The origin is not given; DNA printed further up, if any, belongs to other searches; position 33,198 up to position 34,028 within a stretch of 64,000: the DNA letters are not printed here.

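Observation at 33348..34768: Compact three-gene module: histidine phosphatase, small 3-TM protein, ThsB-like TIR protein (candidate minimal TIR signalling defence system)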

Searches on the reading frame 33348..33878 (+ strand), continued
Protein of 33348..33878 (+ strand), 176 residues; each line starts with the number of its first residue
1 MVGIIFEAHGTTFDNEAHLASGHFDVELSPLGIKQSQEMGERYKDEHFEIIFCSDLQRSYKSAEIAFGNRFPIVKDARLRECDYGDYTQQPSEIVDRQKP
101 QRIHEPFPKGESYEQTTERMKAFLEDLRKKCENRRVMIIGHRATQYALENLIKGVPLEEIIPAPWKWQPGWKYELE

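Call 79: search_protein_families(library=pfam, proteins=[L197:3710-4327:+, L198:2167-3504:+, L088:6568-6915:+, L089:6572-8407:-], max_evalue=0.001)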
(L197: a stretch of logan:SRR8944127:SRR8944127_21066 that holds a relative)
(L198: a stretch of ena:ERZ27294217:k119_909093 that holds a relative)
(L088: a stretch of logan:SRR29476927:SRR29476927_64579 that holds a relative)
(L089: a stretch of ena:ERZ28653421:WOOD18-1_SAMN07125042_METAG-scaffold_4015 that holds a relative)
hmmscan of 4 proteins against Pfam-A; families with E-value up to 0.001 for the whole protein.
L197:3710-4327:+ (205 aa): 0 families

L198:2167-3504:+ (446 aa): 4 families
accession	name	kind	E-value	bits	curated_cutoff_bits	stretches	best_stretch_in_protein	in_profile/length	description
PF00580.27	UvrD-helicase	-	2e-47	162.6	23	1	37-292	3-270/271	UvrD/REP helicase N-terminal domain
PF13245.12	AAA_19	-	3.6e-20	73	25.1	1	47-278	11-134/134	AAA domain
PF13361.12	UvrD_C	-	7.5e-14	52.3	25.6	1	299-444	2-143/350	UvrD-like helicase C-terminal domain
PF13604.12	AAA_30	-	1.8e-05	25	27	0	37-101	4-68/191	AAA domain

L088:6568-6915:+ (115 aa): 0 families

L089:6572-8407:- (611 aa): 2 families
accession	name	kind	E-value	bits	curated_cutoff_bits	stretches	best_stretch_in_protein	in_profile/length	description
PF01471.23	PG_binding_1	-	4.9e-13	49.5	23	1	533-579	2-40/57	Putative peptidoglycan binding domain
PF00041.27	fn3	-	2.9e-09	37.4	25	1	12-83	11-81/84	Fibronectin type III domain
